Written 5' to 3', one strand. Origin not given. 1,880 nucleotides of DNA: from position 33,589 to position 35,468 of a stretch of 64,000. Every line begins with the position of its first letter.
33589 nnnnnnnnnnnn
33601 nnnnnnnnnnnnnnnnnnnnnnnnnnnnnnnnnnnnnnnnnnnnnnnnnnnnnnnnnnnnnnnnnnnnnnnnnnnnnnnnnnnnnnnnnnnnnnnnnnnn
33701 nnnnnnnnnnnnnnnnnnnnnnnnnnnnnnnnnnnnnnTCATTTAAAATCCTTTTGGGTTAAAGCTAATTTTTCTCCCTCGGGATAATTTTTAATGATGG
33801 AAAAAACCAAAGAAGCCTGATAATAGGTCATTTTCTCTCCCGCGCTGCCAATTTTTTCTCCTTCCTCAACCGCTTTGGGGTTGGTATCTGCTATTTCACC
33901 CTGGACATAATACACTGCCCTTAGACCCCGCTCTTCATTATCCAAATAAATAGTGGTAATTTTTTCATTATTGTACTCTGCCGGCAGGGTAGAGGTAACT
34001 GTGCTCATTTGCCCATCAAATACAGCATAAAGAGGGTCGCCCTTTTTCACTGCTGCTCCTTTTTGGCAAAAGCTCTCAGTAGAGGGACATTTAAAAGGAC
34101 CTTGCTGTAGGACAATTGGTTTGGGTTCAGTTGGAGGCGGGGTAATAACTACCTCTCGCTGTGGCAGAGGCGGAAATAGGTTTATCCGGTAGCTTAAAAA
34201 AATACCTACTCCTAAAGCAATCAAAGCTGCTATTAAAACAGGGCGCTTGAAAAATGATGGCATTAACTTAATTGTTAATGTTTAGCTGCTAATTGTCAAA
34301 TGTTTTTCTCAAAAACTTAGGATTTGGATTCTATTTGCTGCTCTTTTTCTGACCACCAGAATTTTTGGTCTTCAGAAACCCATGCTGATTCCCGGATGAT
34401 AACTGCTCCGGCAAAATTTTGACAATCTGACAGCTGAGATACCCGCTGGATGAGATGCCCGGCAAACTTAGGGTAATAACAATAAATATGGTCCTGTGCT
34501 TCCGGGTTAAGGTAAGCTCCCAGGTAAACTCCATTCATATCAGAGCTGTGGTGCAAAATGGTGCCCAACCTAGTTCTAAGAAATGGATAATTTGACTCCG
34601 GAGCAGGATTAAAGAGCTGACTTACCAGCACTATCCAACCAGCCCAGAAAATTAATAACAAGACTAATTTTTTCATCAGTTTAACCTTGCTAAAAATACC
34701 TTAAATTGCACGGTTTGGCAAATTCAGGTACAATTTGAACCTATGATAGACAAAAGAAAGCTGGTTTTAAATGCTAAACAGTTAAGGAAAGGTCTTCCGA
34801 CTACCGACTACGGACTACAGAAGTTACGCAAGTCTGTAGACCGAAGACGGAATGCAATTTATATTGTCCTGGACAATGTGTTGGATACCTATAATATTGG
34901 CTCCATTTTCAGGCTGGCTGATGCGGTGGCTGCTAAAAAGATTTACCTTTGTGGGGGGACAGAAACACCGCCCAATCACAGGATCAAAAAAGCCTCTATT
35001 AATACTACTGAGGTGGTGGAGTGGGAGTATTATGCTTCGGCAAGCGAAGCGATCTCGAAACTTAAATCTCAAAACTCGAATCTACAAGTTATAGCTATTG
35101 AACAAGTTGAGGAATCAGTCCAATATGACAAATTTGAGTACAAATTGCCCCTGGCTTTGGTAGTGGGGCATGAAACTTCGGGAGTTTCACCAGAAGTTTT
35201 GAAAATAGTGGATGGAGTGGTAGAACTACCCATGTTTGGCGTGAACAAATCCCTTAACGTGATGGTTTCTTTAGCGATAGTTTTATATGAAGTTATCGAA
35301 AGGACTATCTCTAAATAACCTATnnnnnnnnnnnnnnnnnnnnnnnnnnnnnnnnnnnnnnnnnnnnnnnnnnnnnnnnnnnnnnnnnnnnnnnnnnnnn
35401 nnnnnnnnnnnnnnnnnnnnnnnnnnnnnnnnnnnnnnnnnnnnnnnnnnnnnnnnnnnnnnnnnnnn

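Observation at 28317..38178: Apparently AT-richer accessory block: truncated sugar nucleotidyltransferase + GT4 + DHQS-like cyclase, then two ATP-grasp ligases + stand-alone C39-like cysteine peptidase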

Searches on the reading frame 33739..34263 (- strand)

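Call 4: search_protein_families(library=pfam, proteins=[window:33739-34263:-], max_evalue=0.01)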
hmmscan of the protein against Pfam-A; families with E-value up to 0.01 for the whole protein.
window:33739-34263:- (174 aa): 1 family
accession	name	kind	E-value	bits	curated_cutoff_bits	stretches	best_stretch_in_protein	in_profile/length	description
PF01551.29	Peptidase_M23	-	0.00016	22.3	28.7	1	71-159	9-90/96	Peptidase family M23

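Call 5: search_protein_families(library=ncbifam, proteins=[window:33739-34263:-], max_evalue=0.01)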
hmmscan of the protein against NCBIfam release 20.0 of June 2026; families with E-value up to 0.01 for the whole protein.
window:33739-34263:- (174 aa): 0 families

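Call 98: search_protein_families(library=padloc, proteins=[window:33739-34263:-], max_evalue=0.001)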
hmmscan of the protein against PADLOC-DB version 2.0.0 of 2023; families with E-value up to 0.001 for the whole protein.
window:33739-34263:- (174 aa): 0 families

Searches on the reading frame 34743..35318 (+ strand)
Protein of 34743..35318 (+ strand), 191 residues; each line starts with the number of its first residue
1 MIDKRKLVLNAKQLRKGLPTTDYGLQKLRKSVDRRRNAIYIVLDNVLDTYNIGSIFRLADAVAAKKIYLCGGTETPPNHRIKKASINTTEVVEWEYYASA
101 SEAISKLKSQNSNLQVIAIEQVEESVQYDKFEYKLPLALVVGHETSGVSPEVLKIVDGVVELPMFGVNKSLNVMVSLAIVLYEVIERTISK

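Call 4: search_protein_families(library=pfam, proteins=[window:34743-35318:+], max_evalue=0.01)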
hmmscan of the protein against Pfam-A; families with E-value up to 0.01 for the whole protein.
window:34743-35318:+ (191 aa): 1 family
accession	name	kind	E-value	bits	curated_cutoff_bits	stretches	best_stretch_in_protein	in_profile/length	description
PF00588.24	SpoU_methylase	-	3.7e-33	115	29.7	1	39-182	2-142/142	SpoU rRNA Methylase family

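Call 5: search_protein_families(library=ncbifam, proteins=[window:34743-35318:+], max_evalue=0.01)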
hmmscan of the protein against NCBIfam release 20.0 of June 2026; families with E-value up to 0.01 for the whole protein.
window:34743-35318:+ (191 aa): 11 families
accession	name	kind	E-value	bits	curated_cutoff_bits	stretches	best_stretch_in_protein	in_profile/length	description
TIGR00186.1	rRNA_methyl_3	equivalog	2.1e-27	96.1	160.15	1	20-185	75-237/240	23S rRNA (guanosine(2251)-2'-O)-methyltransferase RlmB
NF008295.0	PRK11081.1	equivalog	4.3e-25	88.6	227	1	26-184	7-161/230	tRNA (guanosine(18)-2'-O)-methyltransferase TrmH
NF008386.0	PRK11181.1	equivalog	5.8e-15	55.2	366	1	21-187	78-241/244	23S rRNA (guanosine(2251)-2'-O)-methyltransferase RlmB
NF000477.1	NshR_TsnR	equivalog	5.6e-11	42.4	425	1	36-189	114-265/266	NshR/TsnR family 23S rRNA methyltransferase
TIGR00185.1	tRNA_yibK_trmL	equivalog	3e-10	40.2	190.6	1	49-186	12-146/154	tRNA (uridine(34)/cytosine(34)/5-carboxymethylaminomethyluridine(34)-2'-O)-methyltransferase TrmL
NF000035.1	nosihep_NshR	exception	9e-09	35.2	500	1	36-187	114-263/274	NshR family nosiheptide/thiostrepton resistance 23S rRNA methyltransferase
TIGR00050.1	rRNA_methyl_1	subfamily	7.7e-07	29.2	167.15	1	38-188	4-157/233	TrmJ/YjtD family RNA methyltransferase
NF007752.0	PRK10433.1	equivalog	0.00018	21.1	212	1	135-184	106-155/228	tRNA/rRNA methyltransferase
NF011694.0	PRK15114.1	equivalog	0.00036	20.1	280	1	38-184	4-156/246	tRNA (cytosine(32)/uridine(32)-2'-O)-methyltransferase TrmJ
NF041077.1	tRNAmeth_TrmJ_Sulfolob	equivalog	0.0032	17.1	350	1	42-187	5-154/229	tRNA (cytidine-2'-O-)-methyltransferase TrmJ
NF006618.0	PRK09185.1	subfamily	0.0056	15.8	407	1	97-149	57-110/394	beta-ketoacyl-ACP synthase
